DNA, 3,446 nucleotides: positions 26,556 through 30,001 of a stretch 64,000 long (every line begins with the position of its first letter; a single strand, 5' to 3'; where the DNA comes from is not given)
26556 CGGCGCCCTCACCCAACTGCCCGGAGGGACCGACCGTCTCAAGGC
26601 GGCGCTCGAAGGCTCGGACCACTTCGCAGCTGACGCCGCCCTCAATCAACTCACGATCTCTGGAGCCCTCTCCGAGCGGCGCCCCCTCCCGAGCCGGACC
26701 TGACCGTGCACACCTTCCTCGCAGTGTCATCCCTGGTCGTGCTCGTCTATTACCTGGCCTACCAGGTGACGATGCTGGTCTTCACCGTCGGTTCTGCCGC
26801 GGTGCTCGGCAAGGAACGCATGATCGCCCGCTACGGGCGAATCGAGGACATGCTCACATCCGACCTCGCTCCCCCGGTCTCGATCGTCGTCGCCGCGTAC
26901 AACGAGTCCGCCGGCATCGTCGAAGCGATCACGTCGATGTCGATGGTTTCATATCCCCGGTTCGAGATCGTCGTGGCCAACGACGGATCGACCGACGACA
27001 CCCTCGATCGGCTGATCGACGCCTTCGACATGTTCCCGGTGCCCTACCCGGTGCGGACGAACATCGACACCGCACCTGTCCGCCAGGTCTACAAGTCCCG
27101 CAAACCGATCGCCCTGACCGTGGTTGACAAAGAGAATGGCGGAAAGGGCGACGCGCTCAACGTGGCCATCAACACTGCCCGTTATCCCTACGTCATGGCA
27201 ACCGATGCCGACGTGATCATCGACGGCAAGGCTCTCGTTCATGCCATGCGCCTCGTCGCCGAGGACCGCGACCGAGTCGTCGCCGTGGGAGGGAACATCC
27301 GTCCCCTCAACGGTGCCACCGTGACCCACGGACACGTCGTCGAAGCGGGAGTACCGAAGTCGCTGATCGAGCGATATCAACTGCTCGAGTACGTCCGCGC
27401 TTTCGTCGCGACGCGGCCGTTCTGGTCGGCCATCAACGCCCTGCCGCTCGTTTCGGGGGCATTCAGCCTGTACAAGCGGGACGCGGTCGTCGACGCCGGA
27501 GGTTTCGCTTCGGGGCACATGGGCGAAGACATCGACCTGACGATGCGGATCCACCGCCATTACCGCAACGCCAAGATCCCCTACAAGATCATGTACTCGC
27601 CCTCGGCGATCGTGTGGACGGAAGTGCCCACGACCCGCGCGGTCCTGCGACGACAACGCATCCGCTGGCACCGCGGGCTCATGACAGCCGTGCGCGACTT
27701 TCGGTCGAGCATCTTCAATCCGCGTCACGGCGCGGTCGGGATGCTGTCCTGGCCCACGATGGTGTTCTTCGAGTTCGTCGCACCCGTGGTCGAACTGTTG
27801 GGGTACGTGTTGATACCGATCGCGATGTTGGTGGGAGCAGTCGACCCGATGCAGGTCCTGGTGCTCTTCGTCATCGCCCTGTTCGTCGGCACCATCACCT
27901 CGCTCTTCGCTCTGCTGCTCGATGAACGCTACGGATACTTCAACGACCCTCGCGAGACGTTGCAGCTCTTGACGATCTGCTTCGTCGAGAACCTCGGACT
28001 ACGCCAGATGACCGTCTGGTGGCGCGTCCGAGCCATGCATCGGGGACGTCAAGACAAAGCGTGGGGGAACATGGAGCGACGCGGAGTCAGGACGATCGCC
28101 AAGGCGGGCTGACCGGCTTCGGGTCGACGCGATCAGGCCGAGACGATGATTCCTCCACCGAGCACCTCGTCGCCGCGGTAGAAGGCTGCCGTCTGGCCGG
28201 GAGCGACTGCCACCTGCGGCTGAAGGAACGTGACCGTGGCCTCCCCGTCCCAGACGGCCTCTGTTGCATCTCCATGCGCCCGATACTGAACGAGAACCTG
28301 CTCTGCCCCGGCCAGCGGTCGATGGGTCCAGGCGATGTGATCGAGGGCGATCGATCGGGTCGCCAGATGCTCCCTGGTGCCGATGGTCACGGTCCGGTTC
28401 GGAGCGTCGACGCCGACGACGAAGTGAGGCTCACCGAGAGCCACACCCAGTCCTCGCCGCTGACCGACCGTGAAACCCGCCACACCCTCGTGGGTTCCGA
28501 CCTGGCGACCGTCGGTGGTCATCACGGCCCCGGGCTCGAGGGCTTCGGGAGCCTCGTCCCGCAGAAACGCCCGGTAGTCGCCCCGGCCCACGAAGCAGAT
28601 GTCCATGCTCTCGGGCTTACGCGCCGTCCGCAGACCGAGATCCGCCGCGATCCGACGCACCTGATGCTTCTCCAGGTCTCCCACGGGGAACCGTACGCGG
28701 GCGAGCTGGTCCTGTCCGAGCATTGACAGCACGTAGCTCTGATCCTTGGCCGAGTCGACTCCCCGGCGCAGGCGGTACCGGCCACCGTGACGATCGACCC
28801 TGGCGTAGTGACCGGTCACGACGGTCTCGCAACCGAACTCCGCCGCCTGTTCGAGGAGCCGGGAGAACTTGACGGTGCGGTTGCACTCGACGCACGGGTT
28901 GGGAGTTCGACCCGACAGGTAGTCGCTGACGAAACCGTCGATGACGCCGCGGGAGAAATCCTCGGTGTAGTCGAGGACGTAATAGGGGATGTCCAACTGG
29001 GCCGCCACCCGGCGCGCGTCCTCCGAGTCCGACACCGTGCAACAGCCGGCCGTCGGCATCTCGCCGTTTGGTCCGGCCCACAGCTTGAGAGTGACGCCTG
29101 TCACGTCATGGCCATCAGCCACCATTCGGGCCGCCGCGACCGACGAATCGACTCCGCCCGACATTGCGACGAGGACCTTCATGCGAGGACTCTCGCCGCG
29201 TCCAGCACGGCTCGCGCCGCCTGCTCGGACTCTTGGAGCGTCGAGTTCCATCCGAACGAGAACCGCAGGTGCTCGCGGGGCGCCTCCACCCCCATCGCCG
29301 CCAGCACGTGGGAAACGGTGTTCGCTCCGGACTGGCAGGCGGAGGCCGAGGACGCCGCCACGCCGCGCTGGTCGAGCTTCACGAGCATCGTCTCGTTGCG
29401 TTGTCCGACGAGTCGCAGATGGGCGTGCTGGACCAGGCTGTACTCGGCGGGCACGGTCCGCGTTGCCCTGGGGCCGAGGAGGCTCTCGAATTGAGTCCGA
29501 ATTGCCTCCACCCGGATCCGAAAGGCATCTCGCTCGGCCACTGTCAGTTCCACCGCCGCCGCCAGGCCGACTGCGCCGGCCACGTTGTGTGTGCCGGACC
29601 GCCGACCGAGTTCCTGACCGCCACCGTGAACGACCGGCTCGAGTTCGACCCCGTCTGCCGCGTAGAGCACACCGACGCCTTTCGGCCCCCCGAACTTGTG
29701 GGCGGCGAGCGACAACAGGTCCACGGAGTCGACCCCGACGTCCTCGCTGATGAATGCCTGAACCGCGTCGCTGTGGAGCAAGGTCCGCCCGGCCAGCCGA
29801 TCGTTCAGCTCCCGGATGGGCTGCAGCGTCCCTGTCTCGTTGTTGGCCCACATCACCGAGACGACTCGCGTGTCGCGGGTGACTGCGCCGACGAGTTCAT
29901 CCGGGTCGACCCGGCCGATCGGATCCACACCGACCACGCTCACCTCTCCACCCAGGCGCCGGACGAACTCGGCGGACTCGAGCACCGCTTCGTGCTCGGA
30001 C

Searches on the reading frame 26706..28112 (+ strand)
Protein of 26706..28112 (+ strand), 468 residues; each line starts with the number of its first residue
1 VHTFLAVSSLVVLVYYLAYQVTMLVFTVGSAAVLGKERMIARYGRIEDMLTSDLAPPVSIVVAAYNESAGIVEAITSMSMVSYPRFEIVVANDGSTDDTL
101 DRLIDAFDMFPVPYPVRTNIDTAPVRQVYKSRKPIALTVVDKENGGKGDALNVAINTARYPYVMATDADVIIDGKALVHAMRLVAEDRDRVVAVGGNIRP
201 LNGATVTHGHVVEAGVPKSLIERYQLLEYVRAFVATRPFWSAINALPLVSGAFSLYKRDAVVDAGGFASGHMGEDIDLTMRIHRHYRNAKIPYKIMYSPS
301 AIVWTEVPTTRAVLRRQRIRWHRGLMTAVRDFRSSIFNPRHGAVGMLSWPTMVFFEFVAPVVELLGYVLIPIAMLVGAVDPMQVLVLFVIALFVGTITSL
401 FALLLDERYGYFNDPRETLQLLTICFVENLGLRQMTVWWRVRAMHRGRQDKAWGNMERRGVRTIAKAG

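Call 74: search_protein_families(library=pfam, proteins=[window:26706-28112:+], max_evalue=0.00001)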
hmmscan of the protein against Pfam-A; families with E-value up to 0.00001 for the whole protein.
window:26706-28112:+ (468 aa): 5 families
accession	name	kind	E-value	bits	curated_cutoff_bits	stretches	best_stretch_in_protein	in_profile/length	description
PF13641.12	Glyco_tranf_2_3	-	2.7e-23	83.6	27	1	137-324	60-230/230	Glycosyltransferase like family 2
PF00535.33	Glycos_transf_2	-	1.2e-16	61.6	23.3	1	59-209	1-128/168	Glycosyl transferase family 2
PF13632.12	Glyco_trans_2_3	-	8.5e-12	45.7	27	1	208-377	32-193/198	Glycosyl transferase family group 2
PF03142.21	Chitin_synth_2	-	1.3e-06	27.9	27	0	271-402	324-450/527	Chitin synthase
PF13506.12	Glyco_transf_21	-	5.9e-06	26.3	21.7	0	151-323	22-174/174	Glycosyl transferase family 21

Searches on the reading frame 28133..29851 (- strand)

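Call 74: search_protein_families(library=pfam, proteins=[window:28133-29851:-], max_evalue=0.00001)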
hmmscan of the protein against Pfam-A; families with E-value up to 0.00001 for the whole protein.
window:28133-29851:- (572 aa): 3 families
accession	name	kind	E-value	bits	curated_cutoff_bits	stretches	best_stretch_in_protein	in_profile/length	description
PF03054.22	tRNA_Me_trans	-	2.3e-73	246.6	20.6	1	224-422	1-201/202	tRNA methyl transferase HUP domain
PF20259.3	tRNA_Me_trans_M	-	5.4e-15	55.1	27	1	428-491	2-65/66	tRNA methyl transferase PRC-barrel domain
PF20258.4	tRNA_Me_trans_C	-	2.1e-14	54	20.6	1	499-569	2-77/77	Aminomethyltransferase beta-barrel domain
